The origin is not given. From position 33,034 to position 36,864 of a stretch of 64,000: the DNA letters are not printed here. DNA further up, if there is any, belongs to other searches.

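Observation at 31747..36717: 1656-aa single ORF fusing a PMT_2/ArnT-like module, a ~360-aa non-membrane domain and a complete YYY domain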

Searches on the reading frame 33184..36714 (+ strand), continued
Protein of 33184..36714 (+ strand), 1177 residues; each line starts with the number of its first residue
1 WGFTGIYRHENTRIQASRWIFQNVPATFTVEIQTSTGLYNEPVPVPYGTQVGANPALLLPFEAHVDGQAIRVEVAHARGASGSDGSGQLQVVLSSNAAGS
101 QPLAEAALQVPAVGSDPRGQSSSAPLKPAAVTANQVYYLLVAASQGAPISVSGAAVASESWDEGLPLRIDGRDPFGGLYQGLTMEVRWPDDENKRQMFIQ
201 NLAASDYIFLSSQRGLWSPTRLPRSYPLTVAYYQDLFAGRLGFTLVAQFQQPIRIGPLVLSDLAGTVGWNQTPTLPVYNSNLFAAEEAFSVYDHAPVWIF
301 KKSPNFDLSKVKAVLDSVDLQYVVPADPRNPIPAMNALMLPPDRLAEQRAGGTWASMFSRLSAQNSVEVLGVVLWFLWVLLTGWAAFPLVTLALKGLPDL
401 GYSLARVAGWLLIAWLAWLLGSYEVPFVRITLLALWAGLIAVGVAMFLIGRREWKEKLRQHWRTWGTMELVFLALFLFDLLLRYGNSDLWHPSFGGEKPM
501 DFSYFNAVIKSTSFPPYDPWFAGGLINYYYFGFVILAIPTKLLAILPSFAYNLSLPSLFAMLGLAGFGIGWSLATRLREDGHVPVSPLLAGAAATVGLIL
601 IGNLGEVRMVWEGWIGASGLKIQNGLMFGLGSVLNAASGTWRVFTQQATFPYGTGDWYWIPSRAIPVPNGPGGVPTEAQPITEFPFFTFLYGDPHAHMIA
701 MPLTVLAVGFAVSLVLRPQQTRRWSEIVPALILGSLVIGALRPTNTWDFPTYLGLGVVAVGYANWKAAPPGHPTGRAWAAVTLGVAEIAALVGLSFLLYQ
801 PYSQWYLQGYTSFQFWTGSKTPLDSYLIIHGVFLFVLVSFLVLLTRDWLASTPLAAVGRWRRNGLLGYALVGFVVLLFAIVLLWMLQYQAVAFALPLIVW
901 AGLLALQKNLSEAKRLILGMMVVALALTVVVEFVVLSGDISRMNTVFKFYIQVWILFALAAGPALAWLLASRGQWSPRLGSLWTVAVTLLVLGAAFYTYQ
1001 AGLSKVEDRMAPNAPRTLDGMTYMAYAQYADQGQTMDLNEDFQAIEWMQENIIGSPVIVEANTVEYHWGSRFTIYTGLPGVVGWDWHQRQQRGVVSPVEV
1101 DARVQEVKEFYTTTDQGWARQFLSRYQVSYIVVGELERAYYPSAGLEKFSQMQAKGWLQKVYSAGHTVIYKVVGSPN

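Call 53: fold_search(model_id=the predicted structure, library=pdb)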
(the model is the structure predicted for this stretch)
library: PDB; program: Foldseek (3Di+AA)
matches with E <= 10: 424; with E <= 0.001: 9
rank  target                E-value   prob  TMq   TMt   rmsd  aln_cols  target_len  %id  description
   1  7zlh_A                4.4e-07  1.00  0.23  0.36  18.8       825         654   12  Cryo-EM structure of C-mannosyltransferase CeDPY19, in apo state, bound to CMT2-Fab and anti-Fab nanobody (released 2023-01-11)
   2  7zli_A                3.2e-06  1.00  0.23  0.35  18.8       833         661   11  Cryo-EM structure of C-mannosyltransferase CeDPY19, in complex with Dol25-P-Man and bound to CMT2-Fab and anti-Fab nan (released 2023-01-11)
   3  7zlg_A                6.7e-06  1.00  0.22  0.33  18.2       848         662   12  Cryo-EM structure of C-mannosyltransferase CeDPY19, in complex with acceptor peptide and bound to CMT2-Fab and anti-Fa (released 2023-01-11)
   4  5gmy_A                1.5e-05  1.00  0.21  0.27  20.4       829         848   11  Crystal structure of the Archaeoglobus fulgidus oligosaccharyltransferase (O29867_ARCFU) tethered with an acceptor pep (released 2017-02-01)
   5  3wak                  1.7e-05  1.00  0.25  0.32  13.6       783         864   11  Crystal structure of the Archaeoglobus fulgidus oligosaccharyltransferase (O29867_ARCFU) in the apo form (released 2013-10-30)
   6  7e9s_A                2.3e-05  1.00  0.24  0.30  14.2       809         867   10  Archaeal oligosaccharyltransferase AglB from Archaeoglobus fulgidus in complex with an inhibitory peptide and a dolich (released 2021-09-08)
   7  3waj                  3.3e-05  1.00  0.24  0.32  15.9       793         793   12  Crystal structure of the Archaeoglobus fulgidus oligosaccharyltransferase (O29867_ARCFU) complex with Zn and sulfate (released 2013-10-30)
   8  8if8_B                4.7e-05  1.00  0.21  0.34  18.5       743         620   13  Arabinosyltransferase AftA (released 2023-05-31)
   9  8if8_C                5.3e-05  1.00  0.32  0.57  13.2       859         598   10  Arabinosyltransferase AftA (released 2023-05-31)
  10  5ezm                  2.3e-03  1.00  0.24  0.43  12.6       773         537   12  Crystal Structure of ArnT from Cupriavidus metallidurans in the apo state (released 2016-02-17)
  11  8p2z_C                2.6e-02  0.13  0.07  0.10  29.7       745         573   10  Structure of human SIT1 bound to L-pipecolate (focussed map / refinement) (released 2024-06-12)
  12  6mge_A                3.0e-02  0.97  0.07  0.34  11.4       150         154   13  Structure of human 4-1BBL (released 2018-11-21)
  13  6a3v_K                3.6e-02  0.90  0.06  0.31  11.3       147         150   14  Complex structure of human 4-1BB and 4-1BBL (released 2018-10-10)
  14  6ghj_A                4.1e-02  0.12  0.06  0.11  27.2       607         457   15  PepTSt in complex with tripeptide Phe-Ala-Gln (released 2018-09-19)
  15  6cpr_C                6.0e-02  0.89  0.07  0.35  10.8       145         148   13  Crystal structure of 4-1BBL/4-1BB complex in C2 space group (released 2018-05-09)
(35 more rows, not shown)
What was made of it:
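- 34285..36204 (+): YYY/DUF2298 membrane module, aa 847-1486: about 16 TM helices, N-terminus outside, predicted GT-C fold. Foldseek: CeDPY19 4e-7, AfAglB 1.5e-5, AftA 5e-5 (TM 0.57), ArnT 2e-3 (call 53).
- Unrelated transporters score probability <=0.13 (call 53). The best structural matches are catalytic GT-Cs over 780-860 aligned columns (call 53).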

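Call 90: search_protein_families(library=pfam, proteins=[L013:1225-2259:+, L049:1577-2599:+, L049:17-577:+], max_evalue=0.001)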
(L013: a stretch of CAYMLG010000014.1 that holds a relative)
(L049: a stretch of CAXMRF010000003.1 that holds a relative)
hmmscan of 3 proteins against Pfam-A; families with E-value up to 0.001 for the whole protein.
L013:1225-2259:+ (345 aa): 7 families
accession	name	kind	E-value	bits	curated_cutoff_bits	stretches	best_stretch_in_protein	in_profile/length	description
PF16363.11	GDP_Man_Dehyd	-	1.1e-53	183.3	27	1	10-332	1-331/332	GDP-mannose 4,6 dehydratase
PF01370.27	Epimerase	-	9.3e-51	173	20.9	1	10-267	2-240/240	NAD dependent epimerase/dehydratase family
PF01073.25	3Beta_HSD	-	8.7e-20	71.3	22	1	10-258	1-234/280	3-beta hydroxysteroid dehydrogenase/isomerase family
PF07993.18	NAD_binding_4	-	2.5e-17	63.3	20.1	1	11-213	1-220/258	Male sterility protein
PF04321.23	RmlD_sub_bind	-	2.7e-10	40.2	27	1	9-203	3-154/287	RmlD substrate binding domain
PF02719.21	Polysacc_synt_2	-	1.1e-09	38.4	20.2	1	10-136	2-134/293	Polysaccharide biosynthesis protein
PF00106.31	adh_short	-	0.00013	22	26.6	1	9-84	3-83/195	short chain dehydrogenase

L049:1577-2599:+ (341 aa): 8 families
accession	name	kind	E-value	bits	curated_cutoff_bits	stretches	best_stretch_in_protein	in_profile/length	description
PF16363.11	GDP_Man_Dehyd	-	2.8e-55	188.6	27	1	6-329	1-331/332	GDP-mannose 4,6 dehydratase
PF01370.27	Epimerase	-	3.9e-51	174.2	20.9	1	6-264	2-240/240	NAD dependent epimerase/dehydratase family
PF01073.25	3Beta_HSD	-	1e-23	84.2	22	1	6-260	1-245/280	3-beta hydroxysteroid dehydrogenase/isomerase family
PF07993.18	NAD_binding_4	-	3.2e-18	66.2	20.1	1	7-241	1-253/258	Male sterility protein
PF02719.21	Polysacc_synt_2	-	1.5e-12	47.7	20.2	1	6-130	2-131/293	Polysaccharide biosynthesis protein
PF04321.23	RmlD_sub_bind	-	3.4e-10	39.9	27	1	5-201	3-155/287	RmlD substrate binding domain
PF13460.12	NAD_binding_10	-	0.00025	21.4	27.2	1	9-120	1-92/184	NAD(P)H-binding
PF00106.31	adh_short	-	0.00032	20.7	26.6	0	5-76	3-71/195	short chain dehydrogenase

L049:17-577:+ (187 aa): 2 families
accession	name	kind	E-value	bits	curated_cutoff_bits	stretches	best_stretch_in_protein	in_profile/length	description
PF06421.17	LepA_C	-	6.8e-46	155.3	29.7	1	77-183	1-107/107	GTP-binding protein LepA C-terminus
PF00679.30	EFG_C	-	3.3e-14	53.1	27.9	1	2-73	16-86/89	Elongation factor G C-terminus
